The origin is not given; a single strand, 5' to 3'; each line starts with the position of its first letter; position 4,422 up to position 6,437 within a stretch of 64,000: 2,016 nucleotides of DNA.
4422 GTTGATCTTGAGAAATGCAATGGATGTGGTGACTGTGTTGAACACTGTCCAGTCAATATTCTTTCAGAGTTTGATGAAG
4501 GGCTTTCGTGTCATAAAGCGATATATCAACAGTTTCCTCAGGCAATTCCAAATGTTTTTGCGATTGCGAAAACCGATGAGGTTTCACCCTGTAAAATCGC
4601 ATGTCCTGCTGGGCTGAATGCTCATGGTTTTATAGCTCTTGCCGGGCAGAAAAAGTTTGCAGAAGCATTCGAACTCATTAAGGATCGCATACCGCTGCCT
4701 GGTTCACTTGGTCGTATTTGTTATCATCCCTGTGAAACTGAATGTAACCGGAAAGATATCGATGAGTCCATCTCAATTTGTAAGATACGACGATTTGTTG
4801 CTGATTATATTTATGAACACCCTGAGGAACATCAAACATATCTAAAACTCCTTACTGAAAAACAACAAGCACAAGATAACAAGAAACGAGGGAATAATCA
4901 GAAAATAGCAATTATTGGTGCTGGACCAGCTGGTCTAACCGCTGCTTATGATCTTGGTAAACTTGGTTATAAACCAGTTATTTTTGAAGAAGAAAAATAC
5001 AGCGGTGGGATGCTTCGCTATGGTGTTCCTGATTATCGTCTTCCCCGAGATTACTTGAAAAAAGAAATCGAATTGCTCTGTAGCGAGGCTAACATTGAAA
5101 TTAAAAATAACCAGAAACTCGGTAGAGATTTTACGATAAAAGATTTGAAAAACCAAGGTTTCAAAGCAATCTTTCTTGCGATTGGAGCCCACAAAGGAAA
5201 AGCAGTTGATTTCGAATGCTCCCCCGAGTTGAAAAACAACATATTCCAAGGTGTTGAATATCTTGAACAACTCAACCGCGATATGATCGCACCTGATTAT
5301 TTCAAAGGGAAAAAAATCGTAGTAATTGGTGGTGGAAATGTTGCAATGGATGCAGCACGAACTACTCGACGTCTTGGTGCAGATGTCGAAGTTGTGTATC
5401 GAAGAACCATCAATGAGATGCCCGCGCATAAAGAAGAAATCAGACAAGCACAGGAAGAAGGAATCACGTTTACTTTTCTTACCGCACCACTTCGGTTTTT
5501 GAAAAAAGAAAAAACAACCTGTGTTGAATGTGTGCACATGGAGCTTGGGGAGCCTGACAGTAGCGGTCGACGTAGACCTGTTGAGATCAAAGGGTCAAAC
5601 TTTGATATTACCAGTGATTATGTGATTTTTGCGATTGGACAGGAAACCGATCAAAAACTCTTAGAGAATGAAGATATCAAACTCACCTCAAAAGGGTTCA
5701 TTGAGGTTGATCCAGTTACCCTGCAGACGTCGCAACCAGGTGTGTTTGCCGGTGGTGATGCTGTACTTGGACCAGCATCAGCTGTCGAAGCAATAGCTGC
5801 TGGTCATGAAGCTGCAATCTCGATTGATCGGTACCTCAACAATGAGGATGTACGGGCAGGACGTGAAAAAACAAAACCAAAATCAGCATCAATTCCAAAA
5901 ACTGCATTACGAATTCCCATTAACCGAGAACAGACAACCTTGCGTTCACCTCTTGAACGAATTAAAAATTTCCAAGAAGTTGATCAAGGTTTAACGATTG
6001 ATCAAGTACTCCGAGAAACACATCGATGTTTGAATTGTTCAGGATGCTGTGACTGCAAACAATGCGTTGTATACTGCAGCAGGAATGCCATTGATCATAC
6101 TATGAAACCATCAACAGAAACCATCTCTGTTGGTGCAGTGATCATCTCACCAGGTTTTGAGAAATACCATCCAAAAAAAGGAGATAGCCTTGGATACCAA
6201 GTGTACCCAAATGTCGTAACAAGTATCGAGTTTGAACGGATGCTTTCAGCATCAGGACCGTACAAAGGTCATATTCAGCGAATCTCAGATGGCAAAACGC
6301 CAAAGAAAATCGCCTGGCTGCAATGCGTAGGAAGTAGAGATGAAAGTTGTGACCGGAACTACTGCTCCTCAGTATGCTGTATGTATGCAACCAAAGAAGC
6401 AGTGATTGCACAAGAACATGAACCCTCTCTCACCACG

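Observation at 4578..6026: A complete GltD/NfnB-type NAD(P)H oxidoreductase module is spliced into the inserted-ferredoxin domain of an HdrA module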

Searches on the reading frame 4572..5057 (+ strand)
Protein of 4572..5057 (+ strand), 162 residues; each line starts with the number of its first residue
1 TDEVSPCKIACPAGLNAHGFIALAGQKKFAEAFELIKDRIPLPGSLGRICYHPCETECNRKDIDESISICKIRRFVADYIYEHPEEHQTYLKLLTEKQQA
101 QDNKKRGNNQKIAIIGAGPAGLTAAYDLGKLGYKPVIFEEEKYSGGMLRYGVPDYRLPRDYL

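Call 29: search_protein_families(library=pfam, max_evalue=1, proteins=[window:4572-5057:+])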
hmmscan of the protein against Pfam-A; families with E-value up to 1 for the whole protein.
seq(162 aa): 14 families
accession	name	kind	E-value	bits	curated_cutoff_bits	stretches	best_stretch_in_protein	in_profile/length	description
PF14691.11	Fer4_20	-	3.6e-16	59.4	25.8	1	5-83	30-111/113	Dihydroprymidine dehydrogenase domain II, 4Fe-4S cluster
PF13450.12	NAD_binding_8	-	4.9e-07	30.4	21.9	1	114-149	1-36/68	NAD(P)-binding Rossmann-like domain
PF01946.23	Thi4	-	6.5e-06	26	26.2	1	110-146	18-55/235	Thi4 family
PF07992.20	Pyr_redox_2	-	1.1e-05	25.4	26.1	1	111-142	2-33/291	Pyridine nucleotide-disulphide oxidoreductase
PF01266.30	DAO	-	5e-05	23.4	27.9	1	111-144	1-35/353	FAD dependent oxidoreductase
PF12831.13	FAD_oxidored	-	0.00012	22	27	1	112-149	2-39/416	FAD dependent oxidoreductase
PF13738.12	Pyr_redox_3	-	0.00019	21.2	30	1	114-150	2-39/305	Pyridine nucleotide-disulphide oxidoreductase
PF00890.30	FAD_binding_2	-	0.00025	20.8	20.4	1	112-148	2-38/414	FAD binding domain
PF03486.20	HI0933_like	-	0.00039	20.4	50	1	111-145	2-36/244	HI0933-like protein Rossmann domain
PF01494.25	FAD_binding_3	-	0.0042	16.8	22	1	111-140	3-32/349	FAD binding domain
PF01134.28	GIDA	-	0.0049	16.4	22.1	1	111-139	1-29/391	Glucose inhibited division protein A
PF00070.33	Pyr_redox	-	0.042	14.8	22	1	111-141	1-31/82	Pyridine nucleotide-disulphide oxidoreductase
PF07942.18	CARME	-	0.16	11.7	27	1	64-134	11-81/268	Carnosine N-methyltransferase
PF00743.25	FMO-like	-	0.27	10.1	22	1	110-150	2-42/532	Flavin-binding monooxygenase-like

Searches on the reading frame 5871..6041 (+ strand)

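Call 29: search_protein_families(library=pfam, max_evalue=1, proteins=[window:5871-6041:+])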
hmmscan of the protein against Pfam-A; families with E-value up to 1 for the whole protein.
seq(57 aa): 2 families
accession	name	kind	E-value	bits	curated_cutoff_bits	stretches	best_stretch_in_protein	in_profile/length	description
PF14691.11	Fer4_20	-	0.0008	19.6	25.8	1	30-56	1-27/113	Dihydroprymidine dehydrogenase domain II, 4Fe-4S cluster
PF10266.14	Strumpellin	-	0.12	10.5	25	1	19-55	474-510/1084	Hereditary spastic paraplegia protein strumpellin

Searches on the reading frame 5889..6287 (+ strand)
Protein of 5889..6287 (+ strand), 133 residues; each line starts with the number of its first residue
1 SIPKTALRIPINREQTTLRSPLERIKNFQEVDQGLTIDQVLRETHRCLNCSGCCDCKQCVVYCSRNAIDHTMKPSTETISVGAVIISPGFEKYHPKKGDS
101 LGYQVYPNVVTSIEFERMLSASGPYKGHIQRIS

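Call 24: find_related_loci(query=A1, collection=genome_contigs, flank=10000)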
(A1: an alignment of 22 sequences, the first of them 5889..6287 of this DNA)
Query A1 (133 aa) in genome_contigs; peptide patterns used: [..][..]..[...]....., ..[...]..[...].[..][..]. (x = any residue, [..] = any of these).
600 stretches matched a pattern (row limit reached: there are more); 595 encode a relative of the query (tblastn E <= 1e-3); the best 80 are kept; 80 distinct loci.
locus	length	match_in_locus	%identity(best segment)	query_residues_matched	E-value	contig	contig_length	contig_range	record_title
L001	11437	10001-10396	71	2-133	2e-62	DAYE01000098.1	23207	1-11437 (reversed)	MAG TPA_asm: Euryarchaeota archaeon UBA33 UBA33_contig_3044, whole genome shotgun sequence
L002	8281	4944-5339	58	2-133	3e-51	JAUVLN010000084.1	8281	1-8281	MAG: Thermoplasmatota archaeon isolate CSMAG_507 CSMAG_507_k141_514404_length_8281_cov_9.0000, whole genome shotgun sequ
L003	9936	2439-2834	57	2-133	8e-50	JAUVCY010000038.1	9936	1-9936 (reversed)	MAG: Thermoplasmatota archaeon isolate CSMAG_283 CSMAG_283_k141_396845_length_9936_cov_7.7924, whole genome shotgun sequ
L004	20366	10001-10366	48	12-133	5e-40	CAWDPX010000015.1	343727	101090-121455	MAG: uncultured Verrucomicrobiae bacterium isolate MFD01689.bin.2.14 genome assembly, contig: contig_17032, whole genome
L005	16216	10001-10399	49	1-133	2e-39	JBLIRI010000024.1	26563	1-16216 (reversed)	MAG: Thermoplasmatota archaeon isolate MG1_202007_bin_818 MG1_202007_bin_818_scaffold_24, whole genome shotgun sequence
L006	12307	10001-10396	48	2-133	1e-38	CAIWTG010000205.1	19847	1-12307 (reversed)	MAG: uncultured Chloroflexi bacterium isolate F14_bin-0218 genome assembly, contig: bin-0218:205/273, whole genome shotg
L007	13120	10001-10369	53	11-133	2e-38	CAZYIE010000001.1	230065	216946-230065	MAG TPA_asm: uncultured Smithella sp. isolate binchicken_co113_249 genome assembly, contig: NODE_25_length_230065_cov_4.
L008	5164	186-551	48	12-133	1e-37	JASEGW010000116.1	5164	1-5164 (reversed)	MAG: bacterium isolate Yes70-06 NODE_116_length_5164_cov_20.508906, whole genome shotgun sequence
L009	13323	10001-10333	52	23-133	1e-37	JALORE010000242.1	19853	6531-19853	MAG: Planctomycetota bacterium isolate Prado173 scaffold_10527, whole genome shotgun sequence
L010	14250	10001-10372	48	8-133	1e-37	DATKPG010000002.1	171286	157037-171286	MAG TPA_asm: Smithella sp. isolate SMAG_U14785 k141_4251985, whole genome shotgun sequence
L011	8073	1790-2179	48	9-133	2e-37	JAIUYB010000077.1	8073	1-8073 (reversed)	MAG: Desulfarculus sp. isolate S21 contig-91_6060, whole genome shotgun sequence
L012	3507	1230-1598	53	11-133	1e-37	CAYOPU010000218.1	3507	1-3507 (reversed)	MAG TPA_asm: uncultured Smithella sp. isolate binchicken_co79_433 genome assembly, contig: NODE_44887_length_3507_cov_11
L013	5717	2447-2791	52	17-131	4e-37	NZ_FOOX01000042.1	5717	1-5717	Desulfotruncus arcticus DSM 17038, whole genome shotgun sequence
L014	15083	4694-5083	48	2-133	3e-37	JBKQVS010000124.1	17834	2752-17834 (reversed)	MAG: Desulfobaccales bacterium isolate SEr3G3H3I__bin_140 SEr3G3H3I_000000283838, whole genome shotgun sequence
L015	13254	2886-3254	50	11-133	8e-37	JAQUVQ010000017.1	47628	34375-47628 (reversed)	MAG: Smithellaceae bacterium isolate STD2_170 NODE_2524_length_47628_cov_7.877392_Sandtown_D2, whole genome shotgun sequ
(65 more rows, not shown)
